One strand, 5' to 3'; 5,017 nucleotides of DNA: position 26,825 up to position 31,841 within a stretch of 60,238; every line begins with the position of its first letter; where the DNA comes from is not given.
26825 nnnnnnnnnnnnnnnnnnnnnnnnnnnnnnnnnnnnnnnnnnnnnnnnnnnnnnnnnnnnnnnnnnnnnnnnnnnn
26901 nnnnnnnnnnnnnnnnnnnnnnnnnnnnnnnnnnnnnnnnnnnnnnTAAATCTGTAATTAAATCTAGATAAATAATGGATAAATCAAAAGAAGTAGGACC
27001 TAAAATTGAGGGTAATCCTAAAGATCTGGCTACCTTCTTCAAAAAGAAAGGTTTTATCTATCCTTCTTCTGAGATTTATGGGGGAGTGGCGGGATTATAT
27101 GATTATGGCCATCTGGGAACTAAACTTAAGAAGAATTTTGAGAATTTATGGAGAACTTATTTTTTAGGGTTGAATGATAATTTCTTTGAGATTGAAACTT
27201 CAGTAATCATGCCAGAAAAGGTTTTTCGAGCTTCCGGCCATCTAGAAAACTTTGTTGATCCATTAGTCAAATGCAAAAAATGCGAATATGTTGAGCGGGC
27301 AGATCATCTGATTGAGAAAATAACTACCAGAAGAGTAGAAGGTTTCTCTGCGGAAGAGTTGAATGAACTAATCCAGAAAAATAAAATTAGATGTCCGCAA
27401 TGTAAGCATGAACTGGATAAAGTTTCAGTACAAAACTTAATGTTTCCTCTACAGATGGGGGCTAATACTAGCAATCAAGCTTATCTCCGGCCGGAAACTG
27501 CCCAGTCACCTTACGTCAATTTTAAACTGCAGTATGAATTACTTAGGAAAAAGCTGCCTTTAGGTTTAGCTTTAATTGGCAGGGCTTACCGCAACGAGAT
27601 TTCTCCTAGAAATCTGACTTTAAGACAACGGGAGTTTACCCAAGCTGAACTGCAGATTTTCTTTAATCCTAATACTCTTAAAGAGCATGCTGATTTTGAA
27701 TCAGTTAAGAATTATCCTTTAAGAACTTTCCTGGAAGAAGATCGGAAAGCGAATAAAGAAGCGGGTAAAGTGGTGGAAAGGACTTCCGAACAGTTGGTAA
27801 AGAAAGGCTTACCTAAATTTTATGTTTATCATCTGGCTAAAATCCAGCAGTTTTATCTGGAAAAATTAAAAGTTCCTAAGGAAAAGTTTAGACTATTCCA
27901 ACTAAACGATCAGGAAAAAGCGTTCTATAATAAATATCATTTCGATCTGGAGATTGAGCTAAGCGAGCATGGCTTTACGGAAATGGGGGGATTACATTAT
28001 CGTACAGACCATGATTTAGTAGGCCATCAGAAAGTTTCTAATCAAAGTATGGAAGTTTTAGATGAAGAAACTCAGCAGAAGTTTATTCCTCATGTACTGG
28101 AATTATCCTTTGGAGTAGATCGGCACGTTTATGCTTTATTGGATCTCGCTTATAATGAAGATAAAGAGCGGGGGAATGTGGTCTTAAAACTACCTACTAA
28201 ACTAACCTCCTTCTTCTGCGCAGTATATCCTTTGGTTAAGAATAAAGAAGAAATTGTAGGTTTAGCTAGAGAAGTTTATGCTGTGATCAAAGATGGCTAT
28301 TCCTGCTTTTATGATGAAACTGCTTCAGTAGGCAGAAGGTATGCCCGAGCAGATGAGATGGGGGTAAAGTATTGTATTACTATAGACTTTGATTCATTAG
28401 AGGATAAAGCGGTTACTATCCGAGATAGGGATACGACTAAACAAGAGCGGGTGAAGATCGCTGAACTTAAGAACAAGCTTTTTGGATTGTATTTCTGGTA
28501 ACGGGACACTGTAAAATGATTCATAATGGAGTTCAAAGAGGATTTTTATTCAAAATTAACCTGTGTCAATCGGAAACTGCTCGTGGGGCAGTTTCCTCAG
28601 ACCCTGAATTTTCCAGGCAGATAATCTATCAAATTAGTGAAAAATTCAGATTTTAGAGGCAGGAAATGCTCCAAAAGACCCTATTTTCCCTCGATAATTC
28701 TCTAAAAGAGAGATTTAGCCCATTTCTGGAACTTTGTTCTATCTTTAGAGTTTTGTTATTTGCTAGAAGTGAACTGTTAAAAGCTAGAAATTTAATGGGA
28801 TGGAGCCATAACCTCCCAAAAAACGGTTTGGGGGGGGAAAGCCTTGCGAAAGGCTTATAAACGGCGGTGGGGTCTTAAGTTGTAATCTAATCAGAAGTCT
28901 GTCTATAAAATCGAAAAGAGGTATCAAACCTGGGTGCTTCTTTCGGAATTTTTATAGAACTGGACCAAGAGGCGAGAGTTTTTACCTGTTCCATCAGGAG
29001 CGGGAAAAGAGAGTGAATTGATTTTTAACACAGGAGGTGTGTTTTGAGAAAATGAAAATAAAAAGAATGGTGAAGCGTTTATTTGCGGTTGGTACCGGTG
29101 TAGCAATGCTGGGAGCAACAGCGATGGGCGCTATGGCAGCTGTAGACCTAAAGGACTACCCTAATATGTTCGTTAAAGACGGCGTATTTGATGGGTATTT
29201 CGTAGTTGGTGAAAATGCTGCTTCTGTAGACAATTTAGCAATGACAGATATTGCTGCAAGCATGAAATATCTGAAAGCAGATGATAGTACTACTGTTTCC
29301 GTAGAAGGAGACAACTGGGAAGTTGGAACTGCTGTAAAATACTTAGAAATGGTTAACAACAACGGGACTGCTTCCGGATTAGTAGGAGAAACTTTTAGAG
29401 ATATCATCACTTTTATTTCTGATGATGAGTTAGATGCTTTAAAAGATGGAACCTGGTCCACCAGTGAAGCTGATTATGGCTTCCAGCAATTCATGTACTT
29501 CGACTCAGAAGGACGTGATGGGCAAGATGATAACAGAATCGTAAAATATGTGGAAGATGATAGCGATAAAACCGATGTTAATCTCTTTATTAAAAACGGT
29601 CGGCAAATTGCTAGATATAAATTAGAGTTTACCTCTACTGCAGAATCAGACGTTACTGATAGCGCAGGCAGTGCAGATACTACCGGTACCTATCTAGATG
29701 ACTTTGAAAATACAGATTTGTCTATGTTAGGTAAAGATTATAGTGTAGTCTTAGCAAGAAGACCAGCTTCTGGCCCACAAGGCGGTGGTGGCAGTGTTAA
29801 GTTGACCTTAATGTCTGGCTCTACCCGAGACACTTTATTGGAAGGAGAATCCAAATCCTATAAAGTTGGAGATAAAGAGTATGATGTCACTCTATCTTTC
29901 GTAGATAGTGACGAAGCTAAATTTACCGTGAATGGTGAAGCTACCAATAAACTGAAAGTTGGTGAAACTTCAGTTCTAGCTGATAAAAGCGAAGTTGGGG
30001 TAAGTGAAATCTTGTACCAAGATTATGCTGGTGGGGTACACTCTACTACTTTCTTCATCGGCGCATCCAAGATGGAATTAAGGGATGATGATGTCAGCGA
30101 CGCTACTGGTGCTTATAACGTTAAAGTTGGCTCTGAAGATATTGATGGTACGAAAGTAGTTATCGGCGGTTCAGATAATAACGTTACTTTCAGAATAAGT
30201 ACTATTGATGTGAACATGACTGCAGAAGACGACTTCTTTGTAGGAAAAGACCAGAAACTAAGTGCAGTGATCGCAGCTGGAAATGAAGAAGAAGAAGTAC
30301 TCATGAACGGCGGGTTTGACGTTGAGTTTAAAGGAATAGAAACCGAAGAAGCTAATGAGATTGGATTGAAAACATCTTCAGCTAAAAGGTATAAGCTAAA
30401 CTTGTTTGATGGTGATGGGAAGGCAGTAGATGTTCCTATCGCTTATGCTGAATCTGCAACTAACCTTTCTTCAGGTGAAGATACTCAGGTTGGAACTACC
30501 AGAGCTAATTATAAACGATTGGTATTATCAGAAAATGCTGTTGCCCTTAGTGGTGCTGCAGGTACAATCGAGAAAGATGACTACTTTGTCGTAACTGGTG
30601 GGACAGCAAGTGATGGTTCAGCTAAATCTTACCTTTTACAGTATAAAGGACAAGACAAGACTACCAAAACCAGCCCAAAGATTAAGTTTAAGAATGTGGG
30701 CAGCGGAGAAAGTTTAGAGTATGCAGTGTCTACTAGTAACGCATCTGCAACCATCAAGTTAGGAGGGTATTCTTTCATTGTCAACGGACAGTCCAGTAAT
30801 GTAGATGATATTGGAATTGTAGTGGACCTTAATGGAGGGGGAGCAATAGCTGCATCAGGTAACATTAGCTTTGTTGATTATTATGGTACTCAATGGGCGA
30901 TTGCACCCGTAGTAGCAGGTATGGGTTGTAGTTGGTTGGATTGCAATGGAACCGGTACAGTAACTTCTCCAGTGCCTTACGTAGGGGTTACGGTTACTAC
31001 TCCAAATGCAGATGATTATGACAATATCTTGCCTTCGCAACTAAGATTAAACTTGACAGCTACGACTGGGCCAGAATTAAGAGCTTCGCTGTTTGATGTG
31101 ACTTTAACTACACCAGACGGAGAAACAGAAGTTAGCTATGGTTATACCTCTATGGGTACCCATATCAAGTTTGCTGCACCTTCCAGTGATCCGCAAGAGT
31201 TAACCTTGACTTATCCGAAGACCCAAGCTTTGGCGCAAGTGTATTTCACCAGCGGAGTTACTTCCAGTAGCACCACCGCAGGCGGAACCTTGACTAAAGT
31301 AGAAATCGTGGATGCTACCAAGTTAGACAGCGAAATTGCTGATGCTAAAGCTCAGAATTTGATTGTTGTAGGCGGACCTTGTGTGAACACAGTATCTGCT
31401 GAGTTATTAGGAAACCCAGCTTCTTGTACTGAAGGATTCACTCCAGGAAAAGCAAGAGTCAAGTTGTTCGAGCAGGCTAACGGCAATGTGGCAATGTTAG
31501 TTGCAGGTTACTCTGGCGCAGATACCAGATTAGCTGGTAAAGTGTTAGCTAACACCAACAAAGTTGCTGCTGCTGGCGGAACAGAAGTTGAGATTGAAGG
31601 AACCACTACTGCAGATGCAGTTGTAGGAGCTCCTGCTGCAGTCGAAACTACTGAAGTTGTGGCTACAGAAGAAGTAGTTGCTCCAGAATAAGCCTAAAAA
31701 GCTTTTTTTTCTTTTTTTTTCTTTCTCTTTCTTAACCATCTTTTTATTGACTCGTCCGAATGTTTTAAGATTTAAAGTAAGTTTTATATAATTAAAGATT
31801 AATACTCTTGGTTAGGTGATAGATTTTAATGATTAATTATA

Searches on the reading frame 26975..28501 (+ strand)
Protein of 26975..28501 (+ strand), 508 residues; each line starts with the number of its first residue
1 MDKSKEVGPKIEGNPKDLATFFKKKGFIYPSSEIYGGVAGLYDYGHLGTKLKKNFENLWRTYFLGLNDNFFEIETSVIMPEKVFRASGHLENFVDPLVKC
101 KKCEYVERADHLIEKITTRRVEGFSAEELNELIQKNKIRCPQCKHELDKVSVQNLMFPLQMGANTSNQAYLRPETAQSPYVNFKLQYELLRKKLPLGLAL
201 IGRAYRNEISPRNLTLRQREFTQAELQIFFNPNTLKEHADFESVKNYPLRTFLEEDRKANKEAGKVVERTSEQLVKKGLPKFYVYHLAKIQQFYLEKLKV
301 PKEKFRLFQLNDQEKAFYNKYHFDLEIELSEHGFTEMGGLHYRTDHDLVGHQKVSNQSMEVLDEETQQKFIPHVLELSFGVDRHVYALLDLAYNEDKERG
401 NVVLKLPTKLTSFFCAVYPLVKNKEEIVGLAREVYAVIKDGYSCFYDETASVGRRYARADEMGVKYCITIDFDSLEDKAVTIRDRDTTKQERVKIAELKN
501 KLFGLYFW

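Call 9: search_protein_families(library=pfam, proteins=[window:26975-28501:+])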
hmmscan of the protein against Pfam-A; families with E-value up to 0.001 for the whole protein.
window:26975-28501:+ (508 aa): 2 families
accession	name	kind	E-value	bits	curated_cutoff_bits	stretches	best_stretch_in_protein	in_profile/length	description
PF03129.25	HGTP_anticodon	-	1.4e-19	70.4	21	1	415-502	2-91/94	Anticodon binding domain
PF00587.30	tRNA-synt_2b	-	2.4e-09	38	29.3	1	167-390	9-177/179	tRNA synthetase class II core domain (G, H, P, S and T)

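Call 10: find_encoding_contigs(protein=window:26975-28501:+, flank=10000, max_places=6)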
Protein window:26975-28501:+ (508 aa): 15 contigs read that carry it; 6 places shown.
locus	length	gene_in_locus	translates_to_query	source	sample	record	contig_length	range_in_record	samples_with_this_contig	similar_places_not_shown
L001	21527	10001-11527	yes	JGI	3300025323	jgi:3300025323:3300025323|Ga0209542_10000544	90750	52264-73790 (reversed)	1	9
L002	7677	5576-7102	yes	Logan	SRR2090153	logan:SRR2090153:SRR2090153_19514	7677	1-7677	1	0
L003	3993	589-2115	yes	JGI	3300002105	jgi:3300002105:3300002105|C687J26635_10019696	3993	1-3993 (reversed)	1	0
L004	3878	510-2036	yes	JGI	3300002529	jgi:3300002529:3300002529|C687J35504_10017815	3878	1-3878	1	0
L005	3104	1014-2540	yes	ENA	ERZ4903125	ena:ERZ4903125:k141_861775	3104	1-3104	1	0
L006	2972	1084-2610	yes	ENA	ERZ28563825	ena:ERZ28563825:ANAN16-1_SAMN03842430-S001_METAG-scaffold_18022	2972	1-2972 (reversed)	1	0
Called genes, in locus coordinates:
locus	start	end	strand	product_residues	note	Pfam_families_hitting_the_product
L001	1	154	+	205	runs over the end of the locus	PF01171:ATP_bind_3 (weak), PF02568:ThiI, PF06508:QueC (faint)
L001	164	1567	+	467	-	PF01406:tRNA-synt_1e, PF09334:tRNA-synt_1g (faint), PF23493:CysS_C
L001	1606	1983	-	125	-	-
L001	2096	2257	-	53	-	PF18930:DUF5679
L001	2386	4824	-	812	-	PF00133:tRNA-synt_1, PF01406:tRNA-synt_1e (faint), PF09334:tRNA-synt_1g, PF08264:Anticodon_1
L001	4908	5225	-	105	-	-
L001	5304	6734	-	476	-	PF00478:IMPDH, PF03060:NMO (faint), PF00571:CBS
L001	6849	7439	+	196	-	-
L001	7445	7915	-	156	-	-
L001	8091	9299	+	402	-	PF03215:Rad17 (weak), PF05496:RuvB_N (faint), PF13173:AAA_14 (weak), PF13401:AAA_22 (faint), PF00004:AAA, PF22608:DNAX_ATPase_lid (weak), PF21960:RCF1-5-like_lid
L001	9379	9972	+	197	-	PF00156:Pribosyltran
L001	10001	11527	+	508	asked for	PF00587:tRNA-synt_2b, PF03129:HGTP_anticodon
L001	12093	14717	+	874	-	PF05124:S_layer_C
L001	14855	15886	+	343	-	PF01594:AI-2E_transport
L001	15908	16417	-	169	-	-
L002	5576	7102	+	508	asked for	PF00587:tRNA-synt_2b, PF03129:HGTP_anticodon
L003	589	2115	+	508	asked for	PF00587:tRNA-synt_2b, PF03129:HGTP_anticodon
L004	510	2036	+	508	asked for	PF00587:tRNA-synt_2b, PF03129:HGTP_anticodon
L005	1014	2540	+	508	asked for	PF00587:tRNA-synt_2b, PF03129:HGTP_anticodon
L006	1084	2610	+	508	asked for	PF00587:tRNA-synt_2b, PF03129:HGTP_anticodon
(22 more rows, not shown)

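Call 11: find_homologous_proteins(query=window:26975-28501:+)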
Query window:26975-28501:+ (508 aa): 8000 proteins with E <= 0.001 among 8000 candidates; the best 120 are listed.
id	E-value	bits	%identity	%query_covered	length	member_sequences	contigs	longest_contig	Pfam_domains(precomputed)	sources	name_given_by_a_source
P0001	0.0e+0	1157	100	100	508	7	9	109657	PF03129.26,PF00587.31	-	-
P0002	2.5e-296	1001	86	100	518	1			PF03129.26,PF00587.31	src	-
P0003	1.3e-255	867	77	97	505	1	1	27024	PF03129.26,PF00587.31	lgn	-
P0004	2.6e-255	866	77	97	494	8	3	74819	PF03129.26,PF00587.31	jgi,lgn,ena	jgi:glycyl-tRNA synthetase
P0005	1.7e-254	863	75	98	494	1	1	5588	PF03129.26,PF00587.31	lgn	-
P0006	1.1e-253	860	76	97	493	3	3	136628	PF03129.26,PF00587.31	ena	-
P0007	5.0e-252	855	75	97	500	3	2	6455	PF03129.26,PF00587.31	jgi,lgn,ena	-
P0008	8.6e-252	854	76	97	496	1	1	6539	PF03129.26,PF00587.31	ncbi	-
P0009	1.9e-251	853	74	96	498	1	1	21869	PF03129.26,PF00587.31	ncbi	-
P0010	9.9e-251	851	76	97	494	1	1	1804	PF03129.26,PF00587.31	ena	-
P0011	1.2e-249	847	76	96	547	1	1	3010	PF03129.26,PF00587.31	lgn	-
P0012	4.7e-247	839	74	98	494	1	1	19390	PF03129.26,PF00587.31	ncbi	-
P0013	1.5e-246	837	73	97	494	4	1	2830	PF03129.26,PF00587.31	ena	-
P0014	5.0e-246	835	74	98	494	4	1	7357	PF03129.26,PF00587.31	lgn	-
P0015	6.7e-246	835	72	97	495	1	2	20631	PF03129.26,PF00587.31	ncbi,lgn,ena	-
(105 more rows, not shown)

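Call 12: find_encoding_contigs(protein=P0004, flank=10000, max_places=3)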
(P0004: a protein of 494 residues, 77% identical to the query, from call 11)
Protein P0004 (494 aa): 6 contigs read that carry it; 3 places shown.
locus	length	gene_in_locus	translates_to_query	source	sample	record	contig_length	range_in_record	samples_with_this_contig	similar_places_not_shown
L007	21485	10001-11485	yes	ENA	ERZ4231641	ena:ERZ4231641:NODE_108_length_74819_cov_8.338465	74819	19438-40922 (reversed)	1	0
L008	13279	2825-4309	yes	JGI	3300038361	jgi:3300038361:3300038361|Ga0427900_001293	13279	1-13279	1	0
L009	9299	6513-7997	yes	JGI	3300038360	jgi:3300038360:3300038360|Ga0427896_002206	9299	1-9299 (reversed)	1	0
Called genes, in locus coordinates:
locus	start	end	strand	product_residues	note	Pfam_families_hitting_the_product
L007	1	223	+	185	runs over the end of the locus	-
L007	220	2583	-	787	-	-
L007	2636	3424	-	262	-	-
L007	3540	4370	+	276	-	PF01261:AP_endonuc_2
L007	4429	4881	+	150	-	-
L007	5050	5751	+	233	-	PF02811:PHP (weak), PF13263:PHP_C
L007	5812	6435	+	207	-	-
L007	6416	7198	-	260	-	PF02518:HATPase_c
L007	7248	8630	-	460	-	PF00478:IMPDH, PF00571:CBS (weak), PF01070:FMN_dh, PF03060:NMO, PF01645:Glu_synthase (weak)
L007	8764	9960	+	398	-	PF03215:Rad17 (faint), PF13173:AAA_14 (faint), PF00004:AAA, PF22608:DNAX_ATPase_lid (weak), PF21960:RCF1-5-like_lid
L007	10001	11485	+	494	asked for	PF00587:tRNA-synt_2b (weak), PF03129:HGTP_anticodon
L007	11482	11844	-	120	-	-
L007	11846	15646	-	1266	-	PF00354:Pentaxin, PF13385:Laminin_G_3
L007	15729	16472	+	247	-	-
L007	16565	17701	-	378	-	-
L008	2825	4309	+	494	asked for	PF00587:tRNA-synt_2b (weak), PF03129:HGTP_anticodon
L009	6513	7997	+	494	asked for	PF00587:tRNA-synt_2b (weak), PF03129:HGTP_anticodon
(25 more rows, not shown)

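Call 13: find_encoding_contigs(protein=P0006, flank=10000, max_places=3)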
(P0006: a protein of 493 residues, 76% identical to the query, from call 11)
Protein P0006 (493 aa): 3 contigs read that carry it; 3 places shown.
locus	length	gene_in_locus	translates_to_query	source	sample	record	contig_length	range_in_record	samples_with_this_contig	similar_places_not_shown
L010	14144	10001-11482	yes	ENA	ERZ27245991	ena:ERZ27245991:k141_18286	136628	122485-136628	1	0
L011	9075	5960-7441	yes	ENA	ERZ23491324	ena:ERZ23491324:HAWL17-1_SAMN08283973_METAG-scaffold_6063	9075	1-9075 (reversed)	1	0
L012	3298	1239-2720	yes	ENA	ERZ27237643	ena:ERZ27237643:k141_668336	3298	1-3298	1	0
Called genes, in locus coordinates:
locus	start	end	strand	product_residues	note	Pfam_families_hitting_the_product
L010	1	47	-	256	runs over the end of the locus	-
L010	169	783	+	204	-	PF01171:ATP_bind_3 (weak), PF02568:ThiI, PF06508:QueC (weak)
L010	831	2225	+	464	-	PF01406:tRNA-synt_1e, PF09190:DALR_2 (faint), PF23493:CysS_C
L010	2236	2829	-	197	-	PF00702:Hydrolase, PF12710:HAD (faint), PF13419:HAD_2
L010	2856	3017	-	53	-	PF18930:DUF5679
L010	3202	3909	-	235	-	-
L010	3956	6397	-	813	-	PF00133:tRNA-synt_1, PF01406:tRNA-synt_1e (faint), PF09334:tRNA-synt_1g, PF08264:Anticodon_1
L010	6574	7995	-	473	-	PF00478:IMPDH, PF00571:CBS (weak), PF01070:FMN_dh, PF03060:NMO (weak), PF00977:His_biosynth (faint), PF01645:Glu_synthase (weak)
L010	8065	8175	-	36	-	-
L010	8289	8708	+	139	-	-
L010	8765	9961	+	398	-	PF03215:Rad17 (faint), PF13173:AAA_14 (weak), PF00004:AAA, PF22608:DNAX_ATPase_lid (weak), PF21960:RCF1-5-like_lid (weak)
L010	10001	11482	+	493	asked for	PF00587:tRNA-synt_2b (weak), PF03129:HGTP_anticodon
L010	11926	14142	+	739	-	?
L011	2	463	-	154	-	?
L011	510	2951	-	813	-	PF00133:tRNA-synt_1, PF01406:tRNA-synt_1e (faint), PF09334:tRNA-synt_1g, PF08264:Anticodon_1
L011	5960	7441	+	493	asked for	PF00587:tRNA-synt_2b (weak), PF03129:HGTP_anticodon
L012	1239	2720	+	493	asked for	PF00587:tRNA-synt_2b (weak), PF03129:HGTP_anticodon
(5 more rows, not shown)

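Call 14: find_encoding_contigs(protein=P0003, flank=10000, max_places=3)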
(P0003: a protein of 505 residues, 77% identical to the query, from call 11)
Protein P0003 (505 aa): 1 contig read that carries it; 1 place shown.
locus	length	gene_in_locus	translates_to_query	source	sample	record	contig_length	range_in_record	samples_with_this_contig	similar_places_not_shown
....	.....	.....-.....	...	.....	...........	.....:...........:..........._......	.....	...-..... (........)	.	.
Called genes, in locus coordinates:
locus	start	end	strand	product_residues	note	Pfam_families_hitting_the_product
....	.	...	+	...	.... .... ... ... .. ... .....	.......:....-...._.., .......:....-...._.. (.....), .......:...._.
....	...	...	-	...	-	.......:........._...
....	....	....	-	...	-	-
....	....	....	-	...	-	-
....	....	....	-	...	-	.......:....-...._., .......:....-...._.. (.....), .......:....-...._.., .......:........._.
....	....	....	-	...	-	-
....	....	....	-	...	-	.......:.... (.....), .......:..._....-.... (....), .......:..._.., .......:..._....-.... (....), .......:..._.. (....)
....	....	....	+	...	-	-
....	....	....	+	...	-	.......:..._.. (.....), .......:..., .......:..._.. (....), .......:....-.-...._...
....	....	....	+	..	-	-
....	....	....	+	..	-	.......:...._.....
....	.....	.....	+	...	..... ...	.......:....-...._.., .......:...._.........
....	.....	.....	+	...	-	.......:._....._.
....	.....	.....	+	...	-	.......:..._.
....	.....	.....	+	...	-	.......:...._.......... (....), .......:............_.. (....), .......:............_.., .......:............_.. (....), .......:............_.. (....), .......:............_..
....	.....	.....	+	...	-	-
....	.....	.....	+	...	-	-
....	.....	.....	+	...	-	-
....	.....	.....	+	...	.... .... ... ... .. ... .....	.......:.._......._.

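Call 65: search_protein_families(library=ncbifam, proteins=[window:26975-28501:+])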
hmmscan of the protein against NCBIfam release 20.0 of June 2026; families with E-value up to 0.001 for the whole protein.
window:26975-28501:+ (508 aa): 9 families
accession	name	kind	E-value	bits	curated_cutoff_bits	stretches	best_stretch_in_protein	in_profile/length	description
NF003211.1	PRK04173.1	equivalog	1.9e-151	505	312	1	17-501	3-453/454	glycine--tRNA ligase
TIGR00389.1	glyS_dimeric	equivalog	2.4e-145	485.3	243.3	2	17-365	5-347/565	glycine--tRNA ligase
NF011484.0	PRK14894.1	equivalog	2.2e-80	270.4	1050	4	18-113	9-104/539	glycine--tRNA ligase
NF008979.1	PRK12325.1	exception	7.6e-14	51.4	550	1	192-502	126-436/437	proline--tRNA ligase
NF006625.0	PRK09194.1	equivalog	5.6e-13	48.7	558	1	378-501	439-557/559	proline--tRNA ligase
TIGR00409.1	proS_fam_II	equivalog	1.4e-09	37.4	306.7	1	359-502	427-565/568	proline--tRNA ligase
NF003068.0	PRK03991.1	equivalog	2.8e-08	32.6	484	1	368-502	455-588/613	threonine--tRNA ligase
TIGR00408.1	proS_fam_I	equivalog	1.8e-07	30.5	437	1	363-502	240-377/475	proline--tRNA ligase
TIGR00442.1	hisS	equivalog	2.1e-07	30.3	286.75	0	438-494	348-405/406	histidine--tRNA ligase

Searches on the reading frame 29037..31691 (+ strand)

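Call 9: search_protein_families(library=pfam, proteins=[window:29037-31691:+])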
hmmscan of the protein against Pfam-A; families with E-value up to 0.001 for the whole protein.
window:29037-31691:+ (884 aa): 1 family
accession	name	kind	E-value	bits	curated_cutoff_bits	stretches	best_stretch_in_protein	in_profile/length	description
PF05124.17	S_layer_C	-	2.7e-17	63.4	23.9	1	37-839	1-175/177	S-layer like family, outer domain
